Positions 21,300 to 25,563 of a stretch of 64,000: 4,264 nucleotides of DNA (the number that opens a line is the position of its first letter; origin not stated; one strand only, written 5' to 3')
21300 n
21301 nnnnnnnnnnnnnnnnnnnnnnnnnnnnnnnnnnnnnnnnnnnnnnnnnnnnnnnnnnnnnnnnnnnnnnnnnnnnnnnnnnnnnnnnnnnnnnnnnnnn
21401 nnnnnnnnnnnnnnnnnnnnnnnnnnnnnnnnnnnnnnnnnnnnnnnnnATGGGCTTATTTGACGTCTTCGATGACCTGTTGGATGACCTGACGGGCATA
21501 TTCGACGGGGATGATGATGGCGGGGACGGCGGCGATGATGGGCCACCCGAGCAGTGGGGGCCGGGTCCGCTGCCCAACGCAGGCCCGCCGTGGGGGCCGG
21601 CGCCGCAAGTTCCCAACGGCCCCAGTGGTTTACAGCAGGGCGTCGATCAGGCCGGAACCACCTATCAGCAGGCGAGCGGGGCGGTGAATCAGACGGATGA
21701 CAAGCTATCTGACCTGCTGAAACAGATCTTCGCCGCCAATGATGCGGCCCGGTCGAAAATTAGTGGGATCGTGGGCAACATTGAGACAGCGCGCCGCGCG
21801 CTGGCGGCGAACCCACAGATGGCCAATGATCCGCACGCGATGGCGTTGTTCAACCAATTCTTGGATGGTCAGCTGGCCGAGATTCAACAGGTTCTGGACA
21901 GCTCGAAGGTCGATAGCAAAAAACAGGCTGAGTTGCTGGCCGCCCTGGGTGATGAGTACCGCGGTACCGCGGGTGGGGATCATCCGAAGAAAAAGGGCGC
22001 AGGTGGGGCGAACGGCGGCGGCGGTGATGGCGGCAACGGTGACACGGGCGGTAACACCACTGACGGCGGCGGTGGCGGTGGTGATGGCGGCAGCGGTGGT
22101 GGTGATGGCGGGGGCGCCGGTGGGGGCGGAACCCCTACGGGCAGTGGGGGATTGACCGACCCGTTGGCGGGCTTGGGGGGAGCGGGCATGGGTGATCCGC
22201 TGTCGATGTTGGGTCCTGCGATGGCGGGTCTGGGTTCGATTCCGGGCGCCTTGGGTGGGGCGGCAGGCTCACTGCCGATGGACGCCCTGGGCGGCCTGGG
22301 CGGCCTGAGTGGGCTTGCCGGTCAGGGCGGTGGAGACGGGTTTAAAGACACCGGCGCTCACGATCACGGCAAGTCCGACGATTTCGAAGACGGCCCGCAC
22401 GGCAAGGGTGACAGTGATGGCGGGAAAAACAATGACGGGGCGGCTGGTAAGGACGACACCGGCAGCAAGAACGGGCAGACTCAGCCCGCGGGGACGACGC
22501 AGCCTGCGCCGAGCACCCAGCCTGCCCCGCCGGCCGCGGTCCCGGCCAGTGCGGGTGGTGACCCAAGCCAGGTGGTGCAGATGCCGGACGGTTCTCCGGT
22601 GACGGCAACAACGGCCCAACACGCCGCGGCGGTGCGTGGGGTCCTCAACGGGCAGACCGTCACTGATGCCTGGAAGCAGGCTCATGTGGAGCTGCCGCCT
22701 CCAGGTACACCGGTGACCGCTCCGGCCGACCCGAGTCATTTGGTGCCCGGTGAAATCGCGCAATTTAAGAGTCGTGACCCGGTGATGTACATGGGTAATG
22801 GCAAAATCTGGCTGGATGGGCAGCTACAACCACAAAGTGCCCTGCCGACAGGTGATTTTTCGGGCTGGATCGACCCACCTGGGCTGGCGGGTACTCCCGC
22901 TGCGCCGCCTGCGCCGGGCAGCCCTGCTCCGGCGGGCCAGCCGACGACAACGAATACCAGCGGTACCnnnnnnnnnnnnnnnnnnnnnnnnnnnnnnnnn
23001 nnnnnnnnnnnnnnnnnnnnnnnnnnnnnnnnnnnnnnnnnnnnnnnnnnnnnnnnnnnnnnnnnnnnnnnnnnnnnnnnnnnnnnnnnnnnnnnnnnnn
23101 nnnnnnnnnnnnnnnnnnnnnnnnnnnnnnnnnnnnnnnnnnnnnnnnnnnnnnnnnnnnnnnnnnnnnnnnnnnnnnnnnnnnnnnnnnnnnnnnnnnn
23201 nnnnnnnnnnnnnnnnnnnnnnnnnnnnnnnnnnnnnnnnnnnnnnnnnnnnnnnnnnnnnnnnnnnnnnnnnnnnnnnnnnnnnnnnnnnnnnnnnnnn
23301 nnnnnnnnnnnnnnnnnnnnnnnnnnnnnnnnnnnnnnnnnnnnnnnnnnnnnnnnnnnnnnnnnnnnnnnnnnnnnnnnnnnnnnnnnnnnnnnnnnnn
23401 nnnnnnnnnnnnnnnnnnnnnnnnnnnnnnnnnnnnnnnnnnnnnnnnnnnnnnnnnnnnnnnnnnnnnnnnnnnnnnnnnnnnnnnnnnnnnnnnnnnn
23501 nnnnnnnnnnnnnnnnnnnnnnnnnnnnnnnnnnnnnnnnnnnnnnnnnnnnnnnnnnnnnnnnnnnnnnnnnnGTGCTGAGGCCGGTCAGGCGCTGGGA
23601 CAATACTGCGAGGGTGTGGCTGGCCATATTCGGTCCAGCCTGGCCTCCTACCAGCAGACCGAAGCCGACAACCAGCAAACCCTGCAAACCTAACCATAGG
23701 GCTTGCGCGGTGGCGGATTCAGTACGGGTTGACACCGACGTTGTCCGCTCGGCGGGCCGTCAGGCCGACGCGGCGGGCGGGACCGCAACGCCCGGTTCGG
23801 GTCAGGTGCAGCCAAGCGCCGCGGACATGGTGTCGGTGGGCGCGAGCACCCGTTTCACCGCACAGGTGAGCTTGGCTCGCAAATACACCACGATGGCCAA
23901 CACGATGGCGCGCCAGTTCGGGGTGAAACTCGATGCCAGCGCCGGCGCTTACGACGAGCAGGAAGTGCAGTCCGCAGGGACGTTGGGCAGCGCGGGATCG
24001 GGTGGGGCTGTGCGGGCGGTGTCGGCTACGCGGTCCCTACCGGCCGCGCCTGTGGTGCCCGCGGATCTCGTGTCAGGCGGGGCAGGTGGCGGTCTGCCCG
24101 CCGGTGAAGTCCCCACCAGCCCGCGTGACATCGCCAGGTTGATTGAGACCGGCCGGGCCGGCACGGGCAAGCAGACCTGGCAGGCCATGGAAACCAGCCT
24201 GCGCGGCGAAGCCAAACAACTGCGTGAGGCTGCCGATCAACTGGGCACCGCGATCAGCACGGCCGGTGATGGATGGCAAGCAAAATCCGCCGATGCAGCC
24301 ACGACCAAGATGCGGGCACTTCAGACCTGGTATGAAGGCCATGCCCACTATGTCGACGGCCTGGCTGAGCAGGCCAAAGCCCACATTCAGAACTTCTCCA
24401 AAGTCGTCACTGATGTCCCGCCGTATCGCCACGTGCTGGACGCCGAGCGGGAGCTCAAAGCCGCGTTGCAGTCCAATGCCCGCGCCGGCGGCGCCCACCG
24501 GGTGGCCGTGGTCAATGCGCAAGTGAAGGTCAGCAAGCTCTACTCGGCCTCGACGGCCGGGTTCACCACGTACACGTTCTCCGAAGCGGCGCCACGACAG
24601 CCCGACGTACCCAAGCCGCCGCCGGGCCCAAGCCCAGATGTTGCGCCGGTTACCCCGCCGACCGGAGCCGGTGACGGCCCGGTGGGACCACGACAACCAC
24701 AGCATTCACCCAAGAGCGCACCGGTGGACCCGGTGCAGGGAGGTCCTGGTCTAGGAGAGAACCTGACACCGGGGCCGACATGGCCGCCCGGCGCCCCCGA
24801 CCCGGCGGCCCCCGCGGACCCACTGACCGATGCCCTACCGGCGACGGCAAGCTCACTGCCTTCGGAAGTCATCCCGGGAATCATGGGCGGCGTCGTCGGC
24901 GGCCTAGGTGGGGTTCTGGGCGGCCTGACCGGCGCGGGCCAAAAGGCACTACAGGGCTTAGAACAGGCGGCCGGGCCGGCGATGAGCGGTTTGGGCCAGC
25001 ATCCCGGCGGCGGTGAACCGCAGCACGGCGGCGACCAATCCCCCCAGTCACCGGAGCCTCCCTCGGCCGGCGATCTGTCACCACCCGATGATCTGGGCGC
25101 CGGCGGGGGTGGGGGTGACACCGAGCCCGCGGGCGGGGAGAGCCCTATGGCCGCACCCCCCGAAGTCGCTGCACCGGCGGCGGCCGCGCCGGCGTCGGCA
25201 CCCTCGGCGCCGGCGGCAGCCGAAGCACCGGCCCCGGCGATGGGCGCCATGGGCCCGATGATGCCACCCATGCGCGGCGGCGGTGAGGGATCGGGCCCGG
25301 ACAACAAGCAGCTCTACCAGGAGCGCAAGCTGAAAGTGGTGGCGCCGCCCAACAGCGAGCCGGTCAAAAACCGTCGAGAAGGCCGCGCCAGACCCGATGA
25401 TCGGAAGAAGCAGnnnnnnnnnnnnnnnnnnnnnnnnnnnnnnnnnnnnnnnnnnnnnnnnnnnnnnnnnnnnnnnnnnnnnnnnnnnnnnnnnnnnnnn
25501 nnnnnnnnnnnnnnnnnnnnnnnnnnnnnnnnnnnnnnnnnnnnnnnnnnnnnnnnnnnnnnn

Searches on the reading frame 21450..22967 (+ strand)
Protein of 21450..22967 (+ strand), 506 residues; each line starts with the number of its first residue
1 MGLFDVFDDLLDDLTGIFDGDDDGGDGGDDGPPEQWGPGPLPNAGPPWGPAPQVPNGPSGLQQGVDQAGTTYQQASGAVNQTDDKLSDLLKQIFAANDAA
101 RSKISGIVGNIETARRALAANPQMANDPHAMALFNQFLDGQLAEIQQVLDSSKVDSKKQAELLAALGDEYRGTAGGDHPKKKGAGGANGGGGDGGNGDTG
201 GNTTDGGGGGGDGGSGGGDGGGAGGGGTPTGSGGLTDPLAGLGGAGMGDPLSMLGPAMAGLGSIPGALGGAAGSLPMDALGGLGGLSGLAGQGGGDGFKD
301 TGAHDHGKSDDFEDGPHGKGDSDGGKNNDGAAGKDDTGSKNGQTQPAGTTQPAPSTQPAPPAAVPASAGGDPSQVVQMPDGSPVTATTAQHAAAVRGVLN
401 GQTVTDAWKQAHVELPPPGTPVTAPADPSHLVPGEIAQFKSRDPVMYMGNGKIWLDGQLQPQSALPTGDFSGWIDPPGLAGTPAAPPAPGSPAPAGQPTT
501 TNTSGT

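Call 24: search_protein_families(library=pfam, proteins=[window:21450-22967:+], max_evalue=0.0001)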
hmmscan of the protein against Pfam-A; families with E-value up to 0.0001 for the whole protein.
window:21450-22967:+ (506 aa): 1 family
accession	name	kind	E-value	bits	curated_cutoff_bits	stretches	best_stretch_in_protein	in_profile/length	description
PF10774.15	DUF4226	-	3.7e-08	34.1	23.5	1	73-171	17-111/115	Domain of unknown function (DUF4226)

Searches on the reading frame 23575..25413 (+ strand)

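Call 24: search_protein_families(library=pfam, proteins=[window:23575-25413:+], max_evalue=0.0001)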
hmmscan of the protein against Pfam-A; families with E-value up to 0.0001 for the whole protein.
window:23575-25413:+ (613 aa): 2 families
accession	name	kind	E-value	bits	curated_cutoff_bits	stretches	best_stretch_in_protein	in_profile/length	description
PF00823.25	PPE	-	5e-08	33.6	26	1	195-333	16-153/165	PPE family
PF00934.25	PE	-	2.6e-05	24.9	22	1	57-132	15-90/91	PE family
